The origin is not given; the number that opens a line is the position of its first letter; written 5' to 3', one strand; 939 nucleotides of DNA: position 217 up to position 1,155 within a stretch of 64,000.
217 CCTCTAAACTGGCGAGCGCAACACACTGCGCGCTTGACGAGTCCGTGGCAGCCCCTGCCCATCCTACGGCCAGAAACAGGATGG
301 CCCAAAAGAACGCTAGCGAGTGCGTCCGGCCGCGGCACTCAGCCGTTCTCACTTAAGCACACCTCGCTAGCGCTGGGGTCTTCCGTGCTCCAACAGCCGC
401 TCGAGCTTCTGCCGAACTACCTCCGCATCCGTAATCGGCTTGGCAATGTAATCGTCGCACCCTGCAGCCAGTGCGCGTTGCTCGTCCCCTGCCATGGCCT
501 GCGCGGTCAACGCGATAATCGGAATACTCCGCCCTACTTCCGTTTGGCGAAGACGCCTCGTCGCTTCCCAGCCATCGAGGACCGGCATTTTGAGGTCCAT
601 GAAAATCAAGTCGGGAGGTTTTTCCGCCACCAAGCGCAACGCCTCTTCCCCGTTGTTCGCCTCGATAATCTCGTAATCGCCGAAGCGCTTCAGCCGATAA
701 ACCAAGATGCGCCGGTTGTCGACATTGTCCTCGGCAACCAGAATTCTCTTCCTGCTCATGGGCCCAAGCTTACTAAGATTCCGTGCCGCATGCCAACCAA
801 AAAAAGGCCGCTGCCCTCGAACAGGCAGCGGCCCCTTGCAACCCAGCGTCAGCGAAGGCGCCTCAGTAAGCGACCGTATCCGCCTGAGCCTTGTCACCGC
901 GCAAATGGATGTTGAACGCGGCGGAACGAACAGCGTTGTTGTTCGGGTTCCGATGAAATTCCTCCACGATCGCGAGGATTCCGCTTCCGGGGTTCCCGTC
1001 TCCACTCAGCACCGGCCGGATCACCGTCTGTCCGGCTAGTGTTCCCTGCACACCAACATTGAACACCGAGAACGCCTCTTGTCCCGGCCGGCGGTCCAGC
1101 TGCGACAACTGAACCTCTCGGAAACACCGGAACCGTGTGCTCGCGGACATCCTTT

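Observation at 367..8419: Operon of an 824-aa dockerin/TP-linker secreted protein, four tandem paralogs of an unrecognised secreted family, and an orphan receiver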

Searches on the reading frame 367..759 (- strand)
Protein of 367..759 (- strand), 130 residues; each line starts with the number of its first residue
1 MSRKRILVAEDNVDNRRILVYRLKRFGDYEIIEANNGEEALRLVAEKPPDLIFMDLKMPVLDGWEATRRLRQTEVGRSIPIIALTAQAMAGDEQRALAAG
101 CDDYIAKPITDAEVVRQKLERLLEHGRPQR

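Call 76: search_protein_families(library=padloc, proteins=[window:367-759:-], max_evalue=0.01)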
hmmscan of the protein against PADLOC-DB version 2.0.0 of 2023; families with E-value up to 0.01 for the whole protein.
window:367-759:- (130 aa): 3 families
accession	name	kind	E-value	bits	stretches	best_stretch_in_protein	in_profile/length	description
PDLC04725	PDC-M60B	-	1.4e-05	23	1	1-63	1-64/158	-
PDLC04055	PD-T4-6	-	0.00033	17.5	1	3-125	365-485/496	-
PDLC00405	SduA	-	0.0004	18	1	3-63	6-65/323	DUF4263 domain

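Call 77: search_solved_structures(query=window:367-759:-, max_evalue=1e-10)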
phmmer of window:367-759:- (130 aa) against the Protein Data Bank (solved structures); distinct sequences matched with E-value up to 1e-10: 130 (the best 60 are shown).
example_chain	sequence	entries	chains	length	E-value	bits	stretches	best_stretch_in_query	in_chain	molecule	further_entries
7c1j_A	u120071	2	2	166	1.4e-23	86.6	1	4-116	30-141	Histidine kinase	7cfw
9g85_A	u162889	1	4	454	6.3e-23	84.5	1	4-114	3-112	Response regulator PleD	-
2wb4_A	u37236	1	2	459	6.5e-23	84.5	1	4-114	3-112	DIGUANYLATE CYCLASE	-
8phn_A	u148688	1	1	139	7.4e-23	84.3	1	5-117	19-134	histidine kinase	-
9g86_A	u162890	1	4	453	8.2e-23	84.1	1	5-114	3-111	Response regulator PleD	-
1w25_A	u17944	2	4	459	8.5e-23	84.1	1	5-114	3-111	STALKED-CELL DIFFERENTIATION CONTROLLING PROTEIN | RESPONSE REGULATOR PLED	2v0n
1m5t_A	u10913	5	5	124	3.3e-22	82.2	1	4-125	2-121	cell division response regulator DivK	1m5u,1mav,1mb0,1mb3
6azr_B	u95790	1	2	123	7.2e-22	81.1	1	2-117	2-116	Chemotaxis regulator-transmits chemoreceptor signals to flagelllar motor components CheY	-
3dge_C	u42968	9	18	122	1.2e-21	80.4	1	4-117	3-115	Response regulator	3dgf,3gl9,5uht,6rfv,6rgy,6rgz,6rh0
4ja2_A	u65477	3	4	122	4.4e-21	78.6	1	4-117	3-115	Response regulator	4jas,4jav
9lbr_A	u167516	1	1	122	8.3e-21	77.7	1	4-117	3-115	Response regulator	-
6rh1_C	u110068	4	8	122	1.6e-20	76.8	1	4-117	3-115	Response regulator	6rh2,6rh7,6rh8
2ayz_A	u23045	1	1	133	3.9e-20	75.5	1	5-127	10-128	Sensor kinase protein rcsC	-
9xzo_A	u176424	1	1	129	1.6e-19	73.5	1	5-124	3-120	De novo protein M1X0B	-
2ayx_A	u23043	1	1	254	2.1e-19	73.2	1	5-127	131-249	Sensor kinase protein rcsC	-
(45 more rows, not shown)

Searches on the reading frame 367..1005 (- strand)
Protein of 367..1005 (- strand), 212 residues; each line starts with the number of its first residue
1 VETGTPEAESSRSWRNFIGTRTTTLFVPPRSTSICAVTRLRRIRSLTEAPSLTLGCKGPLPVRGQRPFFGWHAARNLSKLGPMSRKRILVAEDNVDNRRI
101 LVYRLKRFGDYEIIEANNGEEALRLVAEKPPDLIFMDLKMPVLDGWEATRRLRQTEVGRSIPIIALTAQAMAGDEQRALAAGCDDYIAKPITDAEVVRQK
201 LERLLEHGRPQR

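Call 3: search_protein_families(library=pfam, proteins=[window:367-1005:-], max_evalue=1)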
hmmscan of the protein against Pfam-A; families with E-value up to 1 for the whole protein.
window:367-1005:- (212 aa): 2 families
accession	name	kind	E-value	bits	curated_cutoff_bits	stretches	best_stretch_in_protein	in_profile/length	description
PF00072.30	Response_reg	-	5.9e-26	91.2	30.2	1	88-197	1-107/111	Response regulator receiver domain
PF23198.2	PDE8A_N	-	0.0086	16.4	29.6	1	110-177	34-102/147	PDE8A-like, N-terminal domain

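Call 4: search_protein_families(library=ncbifam, proteins=[window:367-1005:-], max_evalue=1)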
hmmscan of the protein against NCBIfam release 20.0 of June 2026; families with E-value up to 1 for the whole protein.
window:367-1005:- (212 aa): 100 families (the best 25 are shown)
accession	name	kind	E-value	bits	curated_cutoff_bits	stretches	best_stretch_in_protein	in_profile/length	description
TIGR02154.1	PhoB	equivalog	2.7e-24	85.7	296.2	1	86-198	3-114/226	phosphate regulon transcriptional regulator PhoB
NF008318.0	PRK11107.1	equivalog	4.5e-24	84.6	890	1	87-203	669-783/920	two-component sensor histidine kinase BarA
NF007135.0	PRK09581.1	equivalog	2e-23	83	474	1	87-197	4-113/457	PleD family two-component system response regulator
NF008099.0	PRK10841.1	equivalog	1e-22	79.8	920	1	87-207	826-942/949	two-component system sensor histidine kinase RcsC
NF045944.1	ResRegRpaBCyano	equivalog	2.6e-22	79.3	330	1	89-196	1-104/229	response regulator transcription factor RpaB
NF011874.0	PRK15347.1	equivalog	8.4e-22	77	852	1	87-196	692-802/921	two component system sensor kinase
NF038297.2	hybrid_HK_HrmK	equivalog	9.8e-21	74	725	1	82-192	487-596/607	hybrid histidine kinase/response regulator HrmK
NF033120.0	vanR_FM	exception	2e-20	73.4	460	1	83-199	1-113/231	vancomycin resistance response regulator transcription factor, VanR-F/VanR-M family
NF012227.0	AdeR_RR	equivalog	2.5e-20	73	340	1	84-198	10-120/239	efflux system response regulator transcription factor AdeR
NF007969.0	PRK10693.1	equivalog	2.5e-18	66.2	329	1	82-202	4-121/337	two-component system response regulator RssB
NF040534.1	resp_reg_YycF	equivalog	3.3e-18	65.8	340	1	86-198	1-109/231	response regulator YycF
NF053854.1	RespRegPhoBBctds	equivalog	2.3e-17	63.1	270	1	88-197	1-108/225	two-component system response regulator PhoB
NF040689.1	MtrAB_MtrA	equivalog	2.5e-17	62.9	300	1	89-203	2-112/219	MtrAB system response regulator MtrA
NF008469.0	PRK11361.1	equivalog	5.4e-17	61.6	714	1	84-195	3-111/461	acetoacetate metabolism transcriptional regulator AtoC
NF007005.1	PRK09468.1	equivalog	1.5e-16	60.6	331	1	85-197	3-112/237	osmolarity response regulator transcription factor OmpR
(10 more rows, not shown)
